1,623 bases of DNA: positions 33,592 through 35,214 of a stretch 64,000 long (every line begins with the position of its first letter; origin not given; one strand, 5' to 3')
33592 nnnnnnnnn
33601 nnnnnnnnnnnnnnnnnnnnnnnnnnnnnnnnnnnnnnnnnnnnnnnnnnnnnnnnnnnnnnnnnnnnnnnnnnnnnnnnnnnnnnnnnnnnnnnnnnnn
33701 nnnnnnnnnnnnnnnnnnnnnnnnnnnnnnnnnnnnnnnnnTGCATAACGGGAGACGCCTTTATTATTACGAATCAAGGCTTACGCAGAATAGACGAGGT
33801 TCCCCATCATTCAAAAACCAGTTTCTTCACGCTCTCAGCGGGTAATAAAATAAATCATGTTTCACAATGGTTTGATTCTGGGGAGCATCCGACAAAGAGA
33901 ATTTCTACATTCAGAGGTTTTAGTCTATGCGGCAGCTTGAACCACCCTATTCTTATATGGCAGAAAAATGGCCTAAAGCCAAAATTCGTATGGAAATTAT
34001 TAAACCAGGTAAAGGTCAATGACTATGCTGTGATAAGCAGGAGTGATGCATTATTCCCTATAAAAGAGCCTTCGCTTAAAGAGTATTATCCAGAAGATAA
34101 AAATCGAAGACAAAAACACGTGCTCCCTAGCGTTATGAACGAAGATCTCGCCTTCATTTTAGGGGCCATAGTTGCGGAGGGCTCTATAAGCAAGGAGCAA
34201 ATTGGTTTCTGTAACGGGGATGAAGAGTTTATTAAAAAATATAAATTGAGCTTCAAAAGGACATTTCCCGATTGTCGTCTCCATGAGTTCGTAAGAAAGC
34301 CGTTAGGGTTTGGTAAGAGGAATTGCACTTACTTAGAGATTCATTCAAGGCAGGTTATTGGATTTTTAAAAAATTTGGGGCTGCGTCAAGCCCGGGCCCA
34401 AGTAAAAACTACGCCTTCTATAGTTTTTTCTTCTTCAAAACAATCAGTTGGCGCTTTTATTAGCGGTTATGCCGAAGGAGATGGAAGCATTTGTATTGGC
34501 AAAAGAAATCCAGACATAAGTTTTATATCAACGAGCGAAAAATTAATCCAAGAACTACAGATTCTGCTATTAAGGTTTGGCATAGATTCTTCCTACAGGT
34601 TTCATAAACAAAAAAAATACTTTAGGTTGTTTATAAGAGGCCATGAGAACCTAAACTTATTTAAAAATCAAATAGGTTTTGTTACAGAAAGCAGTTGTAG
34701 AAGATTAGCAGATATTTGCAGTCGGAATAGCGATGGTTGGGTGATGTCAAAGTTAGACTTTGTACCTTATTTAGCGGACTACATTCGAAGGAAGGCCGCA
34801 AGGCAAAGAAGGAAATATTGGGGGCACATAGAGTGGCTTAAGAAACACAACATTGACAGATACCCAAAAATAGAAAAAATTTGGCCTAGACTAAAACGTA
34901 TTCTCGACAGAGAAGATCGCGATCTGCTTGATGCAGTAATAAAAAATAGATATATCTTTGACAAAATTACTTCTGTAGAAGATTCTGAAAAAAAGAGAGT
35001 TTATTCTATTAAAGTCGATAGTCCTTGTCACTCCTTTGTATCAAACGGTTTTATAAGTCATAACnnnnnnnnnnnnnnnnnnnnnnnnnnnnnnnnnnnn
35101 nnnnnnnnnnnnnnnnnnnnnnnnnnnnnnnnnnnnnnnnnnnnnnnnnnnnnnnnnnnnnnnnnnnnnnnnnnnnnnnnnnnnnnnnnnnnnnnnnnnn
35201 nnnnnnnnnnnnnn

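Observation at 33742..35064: GyrA intein with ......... homing endonuclease at the catalytic-Tyr insertion site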

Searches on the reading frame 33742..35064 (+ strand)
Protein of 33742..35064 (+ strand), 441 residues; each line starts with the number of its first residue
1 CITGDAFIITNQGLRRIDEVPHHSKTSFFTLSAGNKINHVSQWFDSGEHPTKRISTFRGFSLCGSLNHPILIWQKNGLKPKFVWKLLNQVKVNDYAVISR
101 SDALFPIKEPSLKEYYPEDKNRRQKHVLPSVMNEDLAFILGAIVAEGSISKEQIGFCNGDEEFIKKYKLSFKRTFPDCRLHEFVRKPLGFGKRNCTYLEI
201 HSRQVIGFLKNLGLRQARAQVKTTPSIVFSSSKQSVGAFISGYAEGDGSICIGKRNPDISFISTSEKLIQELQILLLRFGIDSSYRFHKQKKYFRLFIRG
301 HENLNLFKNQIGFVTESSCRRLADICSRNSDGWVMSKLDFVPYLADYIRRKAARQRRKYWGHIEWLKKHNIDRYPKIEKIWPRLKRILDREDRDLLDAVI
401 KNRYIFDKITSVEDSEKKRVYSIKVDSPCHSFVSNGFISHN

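Call 4: search_protein_families(library=pfam, proteins=[window:33742-35064:+], max_evalue=0.1)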
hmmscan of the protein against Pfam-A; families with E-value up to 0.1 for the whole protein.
window:33742-35064:+ (441 aa): 3 families
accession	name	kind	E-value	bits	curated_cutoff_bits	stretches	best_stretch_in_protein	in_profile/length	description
PF14528.11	LAGLIDADG_3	-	1.1e-19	70.8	22.5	2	237-312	4-82/82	LAGLIDADG-like domain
PF14890.11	Intein_splicing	-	5.9e-07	29.8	35.8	1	34-441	32-155/155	Intein splicing domain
PF14527.11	LAGLIDADG_WhiA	-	0.00057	20.4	23.2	0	238-312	3-75/93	WhiA LAGLIDADG-like domain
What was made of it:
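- On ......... homing endonuclease (monomeric, two-motif, intein-encoded 'PI-' type): Pfam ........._3 matches twice at 70.8 bits, above its cut-off of 22.5 (call 4).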

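Call 5: search_protein_families(library=ncbifam, proteins=[window:33742-35064:+], max_evalue=0.1)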
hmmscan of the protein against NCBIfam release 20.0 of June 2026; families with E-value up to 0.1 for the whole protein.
window:33742-35064:+ (441 aa): 14 families
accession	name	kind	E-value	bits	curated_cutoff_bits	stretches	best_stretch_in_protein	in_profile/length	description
NF038098.1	GyrA_w_intein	exception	1.8e-55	188.4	1850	1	1-441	117-537/1232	intein-containing DNA gyrase subunit A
NF011491.0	PRK14898.1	equivalog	1.6e-20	72.8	783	1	131-441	240-543/860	DNA-directed RNA polymerase subunit A''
NF005852.0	PRK07773.1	equivalog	6.7e-20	71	780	1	205-441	581-826/886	replicative DNA helicase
NF011418.0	PRK14845.1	equivalog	5.1e-16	57.6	756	1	166-329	159-315/1049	translation initiation factor IF-2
NF011287.0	PRK14698.1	equivalog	3.7e-14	51.7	1238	1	119-305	376-555/1017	V-type ATP synthase subunit A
NF003157.0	PRK04132.1-2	equivalog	1e-13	50.2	1103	1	131-358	167-390/864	replication factor C small subunit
NF011303.0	PRK14715.1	equivalog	9.9e-11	39.4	1585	1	136-290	1120-1267/1627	DNA-directed DNA polymerase II large subunit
NF003159.0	PRK04132.1-4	equivalog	9.1e-08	30.6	999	1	113-359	157-380/852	replication factor C small subunit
NF038162.1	RtcB_rel_intein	exception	1.9e-07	29.4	1150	1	1-441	95-578/961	intein-containing RtcB family protein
NF045703.1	rSAM_Tes_intein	exception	1.8e-06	26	1700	1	216-300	443-534/1040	tetraether lipid synthase Tes, intein-containing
NF006207.0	PRK08332.1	equivalog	2.6e-05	21.6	2400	1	132-295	1001-1153/1684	vitamin B12-dependent ribonucleotide reductase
TIGR00647.1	DNA_bind_WhiA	equivalog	0.0053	16.1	44.1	1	192-309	78-195/304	DNA-binding protein WhiA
NF007072.0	PRK09519.1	equivalog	0.011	14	1024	1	211-288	435-515/790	intein-containing recombinase RecA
TIGR01443.1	intein_Cterm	domain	0.02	15.1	15.6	1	420-441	2-23/24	intein C-terminal splicing region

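Call 6: search_solved_structures(query=window:33742-35064:+, max_evalue=1, show_alignments=3)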
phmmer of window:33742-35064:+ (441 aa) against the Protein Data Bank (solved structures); distinct sequences matched with E-value up to 1: 8.
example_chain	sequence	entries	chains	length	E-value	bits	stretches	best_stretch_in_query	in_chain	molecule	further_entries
1am2_A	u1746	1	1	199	6.2e-20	74.7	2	2-101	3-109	MXE GYRA INTEIN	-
4oz6_A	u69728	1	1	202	2.8e-18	69.2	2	2-101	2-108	Mxe gyrA intein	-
7qsu_A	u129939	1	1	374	7.5e-14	54.6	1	119-305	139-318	V-ATPase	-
7qss_A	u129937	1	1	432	1e-13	54.2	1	119-305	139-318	V-type ATP synthase alpha chain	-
2cw7_A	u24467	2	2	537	1.6e-06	30.5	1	103-299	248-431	Endonuclease PI-PkoII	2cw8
7cfv_A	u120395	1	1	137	9.4e-05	24.7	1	2-70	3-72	Spl DnaX mini-intein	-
7qst_A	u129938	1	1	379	0.0019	20.3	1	101-305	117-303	V-type ATP synthase subunit A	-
2n8o_A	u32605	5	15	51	0.27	13.3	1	335-388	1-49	Bacteriocin aureocin A53 | D-Aureocin A53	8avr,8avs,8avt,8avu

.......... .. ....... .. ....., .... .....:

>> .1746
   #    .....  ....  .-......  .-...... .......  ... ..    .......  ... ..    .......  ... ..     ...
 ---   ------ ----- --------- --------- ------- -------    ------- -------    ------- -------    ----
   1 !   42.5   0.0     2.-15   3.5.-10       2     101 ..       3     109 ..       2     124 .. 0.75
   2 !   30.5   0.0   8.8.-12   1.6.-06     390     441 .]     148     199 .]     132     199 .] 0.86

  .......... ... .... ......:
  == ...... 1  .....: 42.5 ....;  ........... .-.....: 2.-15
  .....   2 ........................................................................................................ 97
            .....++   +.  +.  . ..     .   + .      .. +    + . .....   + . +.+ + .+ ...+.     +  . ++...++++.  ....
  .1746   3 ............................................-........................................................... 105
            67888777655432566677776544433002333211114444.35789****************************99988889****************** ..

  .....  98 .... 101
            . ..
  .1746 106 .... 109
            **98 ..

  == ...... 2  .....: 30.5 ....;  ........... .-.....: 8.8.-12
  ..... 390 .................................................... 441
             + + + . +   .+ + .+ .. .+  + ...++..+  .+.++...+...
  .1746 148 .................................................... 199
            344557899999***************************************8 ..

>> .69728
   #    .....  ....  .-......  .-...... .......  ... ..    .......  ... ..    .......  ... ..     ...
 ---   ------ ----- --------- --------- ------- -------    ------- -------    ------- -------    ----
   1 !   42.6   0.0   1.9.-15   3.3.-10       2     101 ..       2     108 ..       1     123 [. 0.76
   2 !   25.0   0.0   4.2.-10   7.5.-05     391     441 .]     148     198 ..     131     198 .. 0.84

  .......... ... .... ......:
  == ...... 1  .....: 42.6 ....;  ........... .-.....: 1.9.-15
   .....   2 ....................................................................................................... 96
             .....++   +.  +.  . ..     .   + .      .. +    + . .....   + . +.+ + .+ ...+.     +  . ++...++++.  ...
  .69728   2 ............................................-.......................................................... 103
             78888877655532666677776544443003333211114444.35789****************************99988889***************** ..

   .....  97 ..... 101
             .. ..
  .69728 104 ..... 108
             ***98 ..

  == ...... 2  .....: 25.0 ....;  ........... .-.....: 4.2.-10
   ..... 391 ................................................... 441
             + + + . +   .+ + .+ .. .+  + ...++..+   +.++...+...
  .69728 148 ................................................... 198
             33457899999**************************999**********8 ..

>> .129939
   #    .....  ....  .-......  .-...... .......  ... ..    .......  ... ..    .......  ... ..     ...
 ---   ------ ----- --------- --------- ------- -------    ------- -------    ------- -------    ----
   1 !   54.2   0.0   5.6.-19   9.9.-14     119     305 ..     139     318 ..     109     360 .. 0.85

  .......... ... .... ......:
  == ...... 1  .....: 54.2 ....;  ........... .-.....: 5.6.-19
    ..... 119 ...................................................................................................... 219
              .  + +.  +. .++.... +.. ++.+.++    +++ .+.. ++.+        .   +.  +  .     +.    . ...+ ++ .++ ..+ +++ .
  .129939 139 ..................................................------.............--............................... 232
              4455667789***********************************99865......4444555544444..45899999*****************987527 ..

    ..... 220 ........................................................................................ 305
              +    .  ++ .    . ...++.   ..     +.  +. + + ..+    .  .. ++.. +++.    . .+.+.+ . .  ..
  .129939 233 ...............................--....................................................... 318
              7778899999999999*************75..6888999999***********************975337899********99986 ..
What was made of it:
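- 34942..35064 (+): C-terminal Hint lobe (residues 401-441), with blocks F and G: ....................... Aligns to Mxe GyrA residues 148-199 (call 6).
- On Class-1 intein (Hint domain protein-splicing element): Both lobes align to the crystal-structure sequence of the Mxe GyrA intein (call 6).
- On GyrA catalytic-Tyr ('gyrA-a') allelic intein family: 1am2 scores E 6e-20 (call 6).
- Closest known: Mycobacterial GyrA inteins. Same: Both Hint lobes are clearly homologous (E 6e-20, call 6); the C-terminal 22 residues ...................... compare with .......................
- Both Hint halves align to the Mxe GyrA intein 1am2 (E 6e-20, call 6).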

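Call 9: find_homologous_proteins(query=window:33742-35064:+, max_evalue=0.00001)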
Query window:33742-35064:+ (441 aa): 30 proteins with E <= 0.00001 among 4096 candidates.
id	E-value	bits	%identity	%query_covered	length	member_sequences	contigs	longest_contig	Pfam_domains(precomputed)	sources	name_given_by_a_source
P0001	5.8e-180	617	61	100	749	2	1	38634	PF00521.27,PF14528.12,PF14890.12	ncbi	ncbi:DNA gyrase subunit A, partial [Candidatus Omnitrophota bacterium]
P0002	1.5e-151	523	52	100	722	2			PF00521.27,PF14528.12,PF14890.12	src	-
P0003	1.6e-151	523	53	100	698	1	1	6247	PF00521.27,PF14528.12,PF14890.12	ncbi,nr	ncbi:MAG: hypothetical protein NTV24_04735, partial [Candidatus Woesebacteria bacterium]|nr:hypothet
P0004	5.0e-145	502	51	100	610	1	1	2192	PF00521.27,PF14528.12,PF14890.12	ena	-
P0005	3.2e-121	423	54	81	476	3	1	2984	PF00521.27,PF14528.12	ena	-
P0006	3.5e-120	420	64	66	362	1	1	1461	PF00521.27,PF14528.12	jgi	-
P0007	1.5e-114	401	52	81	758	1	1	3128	PF00521.27,PF03989.19,PF14528.12,PF14890.12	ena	-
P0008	1.5e-107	378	44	100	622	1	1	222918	PF00521.27,PF14528.12,PF14890.12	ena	-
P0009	3.8e-106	374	42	100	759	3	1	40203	PF00521.27,PF14528.12,PF14527.12,PF14890.12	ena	-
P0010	9.1e-106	372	42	100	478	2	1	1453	PF00521.27,PF14528.12,PF14890.12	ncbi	ncbi:MAG: LAGLIDADG family homing endonuclease, partial [Nanoarchaeota archaeon]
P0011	9.4e-103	363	58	61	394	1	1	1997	PF00521.27,PF14528.12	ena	-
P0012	2.5e-101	358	42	100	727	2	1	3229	PF00521.27,PF14528.12,PF14890.12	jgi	-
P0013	4.1e-99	351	40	100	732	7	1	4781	PF00521.27,PF14528.12,PF14890.12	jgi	-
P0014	3.0e-98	348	39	100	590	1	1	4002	PF00521.27,PF14528.12,PF14890.12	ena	-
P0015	6.0e-95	337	39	100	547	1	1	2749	PF14528.12,PF14890.12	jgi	jgi:DNA gyrase subunit A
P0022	1.1e-73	267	83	33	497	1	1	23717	PF00521.27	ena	-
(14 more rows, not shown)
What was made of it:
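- Tried and rejected: The search with the intein alone (call 9) missed the window's own protein.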

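Call 11: find_encoding_contigs(protein=P0022, flank=6000, max_places=3)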
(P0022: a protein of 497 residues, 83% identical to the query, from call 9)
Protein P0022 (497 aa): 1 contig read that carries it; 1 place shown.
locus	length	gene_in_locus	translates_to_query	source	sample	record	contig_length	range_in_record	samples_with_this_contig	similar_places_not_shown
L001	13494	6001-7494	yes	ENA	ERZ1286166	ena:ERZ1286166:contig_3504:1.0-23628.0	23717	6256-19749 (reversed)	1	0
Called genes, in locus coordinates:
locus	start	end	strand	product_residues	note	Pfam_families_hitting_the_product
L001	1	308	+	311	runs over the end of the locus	PF02518:HATPase_c, PF00204:DNA_gyraseB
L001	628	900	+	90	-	PF14890:Intein_splicing (weak)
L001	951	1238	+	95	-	-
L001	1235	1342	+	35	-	-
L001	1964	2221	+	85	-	-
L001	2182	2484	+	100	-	PF14890:Intein_splicing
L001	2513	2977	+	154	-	-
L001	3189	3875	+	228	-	PF14528:LAGLIDADG_3 (weak), PF14890:Intein_splicing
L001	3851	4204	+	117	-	-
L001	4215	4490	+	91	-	PF00986:DNA_gyraseB_C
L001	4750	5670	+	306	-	PF00521:DNA_topoisoIV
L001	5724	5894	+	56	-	-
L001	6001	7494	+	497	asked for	PF00521:DNA_topoisoIV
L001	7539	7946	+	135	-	PF03989:DNA_gyraseA_C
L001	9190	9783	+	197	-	PF01380:SIS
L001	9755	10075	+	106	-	PF01380:SIS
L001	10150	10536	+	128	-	PF01380:SIS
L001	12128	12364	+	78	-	-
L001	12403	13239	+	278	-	-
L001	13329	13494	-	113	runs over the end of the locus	PF02452:PemK_toxin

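Call 12: find_encoding_contigs(protein=P0001, flank=6000, max_places=3)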
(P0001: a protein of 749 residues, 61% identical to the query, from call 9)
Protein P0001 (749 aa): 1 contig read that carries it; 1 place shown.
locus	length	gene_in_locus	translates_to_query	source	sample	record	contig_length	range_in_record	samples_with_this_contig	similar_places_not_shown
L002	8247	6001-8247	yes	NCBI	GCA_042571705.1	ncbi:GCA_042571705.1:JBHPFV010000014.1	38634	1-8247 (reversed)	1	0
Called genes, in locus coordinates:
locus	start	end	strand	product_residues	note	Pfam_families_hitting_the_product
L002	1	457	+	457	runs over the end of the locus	PF11638:DnaA_N, PF00308:Bac_DnaA, PF01695:IstB_IS21, PF00004:AAA (weak), PF13173:AAA_14 (faint), PF08299:Bac_DnaA_C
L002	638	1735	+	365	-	PF00712:DNA_pol3_beta, PF02767:DNA_pol3_beta_2, PF02768:DNA_pol3_beta_3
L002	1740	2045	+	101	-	PF05258:DciA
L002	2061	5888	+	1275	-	PF02518:HATPase_c, PF00204:DNA_gyraseB, PF14890:Intein_splicing, PF01751:Toprim, PF00986:DNA_gyraseB_C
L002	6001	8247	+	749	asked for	PF00521:DNA_topoisoIV, PF14890:Intein_splicing, PF14528:LAGLIDADG_3, PF00521:DNA_topoisoIV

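Call 16: find_related_loci(query=A1, collection=genome_contigs, flank=6000)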
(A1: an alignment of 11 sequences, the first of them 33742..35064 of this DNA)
Query A1 (441 aa) in genome_contigs; peptide patterns used: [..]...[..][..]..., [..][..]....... (x = any residue, [..] = any of these).
480 stretches matched a pattern; 387 encode a relative of the query (tblastn E <= 1e-3); the best 80 are kept; 80 distinct loci.
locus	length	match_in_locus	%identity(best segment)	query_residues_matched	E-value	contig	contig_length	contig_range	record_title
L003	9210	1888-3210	73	1-441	0e+0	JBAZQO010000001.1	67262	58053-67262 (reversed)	MAG: Candidatus Omnitrophota bacterium isolate SO_2017_SWC_55 scaffold_431_c1_LP-4_2017, whole genome shotgun sequence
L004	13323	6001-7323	73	1-441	0e+0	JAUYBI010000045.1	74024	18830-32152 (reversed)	MAG: Candidatus Omnitrophota bacterium isolate C19_metabat.bin.11_sub C19_k141_4830, whole genome shotgun sequence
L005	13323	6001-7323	73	1-441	0e+0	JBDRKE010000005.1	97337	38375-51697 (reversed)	MAG: Candidatus Omnitrophota bacterium isolate MEGAHIT-group-1.695 k141_2672432, whole genome shotgun sequence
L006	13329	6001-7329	65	1-441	0e+0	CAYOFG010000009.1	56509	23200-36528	MAG TPA_asm: uncultured Clostridia bacterium isolate binchicken_co376_202 genome assembly, contig: NODE_402_length_56509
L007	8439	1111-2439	63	1-441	0e+0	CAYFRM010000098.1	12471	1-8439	MAG TPA_asm: uncultured Clostridia bacterium isolate ERP108616_co1_251 genome assembly, contig: k119_1418933, whole geno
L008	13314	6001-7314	62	1-441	0e+0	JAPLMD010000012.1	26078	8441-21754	MAG: Candidatus Omnitrophota bacterium isolate LacPavin_0920_SED5_MAG_41_13 LacPavin_0920_SED5_scaffold_2525066, whole g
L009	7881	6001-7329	61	1-441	0e+0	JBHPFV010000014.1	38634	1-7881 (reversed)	Candidatus Omnitrophota bacterium isolate SAG AM-311-K22 NODE_14_length_38634_cov_28.884911, whole genome shotgun sequen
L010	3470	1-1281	59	11-441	9e-180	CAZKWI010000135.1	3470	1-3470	MAG TPA_asm: uncultured Planctomycetia bacterium isolate SRP077602_co2_302 genome assembly, contig: NODE_40929_length_34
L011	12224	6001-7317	58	1-441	6e-166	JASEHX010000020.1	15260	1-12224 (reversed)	MAG: Candidatus Margulisiibacteriota bacterium isolate Yes70-34 NODE_1548_length_15260_cov_4.707793, whole genome shotgu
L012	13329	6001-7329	64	1-441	0e+0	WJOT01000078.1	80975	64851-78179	MAG: Clostridia bacterium isolate 1244-F3-H4-B3 F3H4_C11, whole genome shotgun sequence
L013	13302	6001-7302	54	1-441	1e-158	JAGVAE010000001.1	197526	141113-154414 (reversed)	MAG: Candidatus Woesebacteria bacterium isolate DeMMO6_57 c_000000010453, whole genome shotgun sequence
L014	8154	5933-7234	53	1-441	4e-156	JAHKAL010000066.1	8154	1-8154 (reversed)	MAG: Patescibacteria group bacterium isolate Undefined_mixed_planktonic.mb.4 Undefined_mixed_pla.mb.4_k141_1210918, whol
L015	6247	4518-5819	53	1-441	3e-152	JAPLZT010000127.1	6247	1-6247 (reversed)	MAG: Candidatus Woesebacteria bacterium isolate LacPavin_0920_WC90_MAG_37_8 LacPavin_0920_WC90_scaffold_962759, whole ge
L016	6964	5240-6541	53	1-441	3e-148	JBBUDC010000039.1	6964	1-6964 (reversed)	MAG: Patescibacteria group bacterium isolate H43-bin206_1 H43_bin206_1_000000000039, whole genome shotgun sequence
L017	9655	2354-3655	51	1-441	6e-145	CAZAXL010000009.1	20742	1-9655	MAG TPA_asm: uncultured Gammaproteobacteria bacterium isolate SRP062349_co2_103 genome assembly, contig: NODE_1395_lengt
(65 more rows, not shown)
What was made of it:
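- Intein-bearing gyrA is common in related genomes (call 16).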
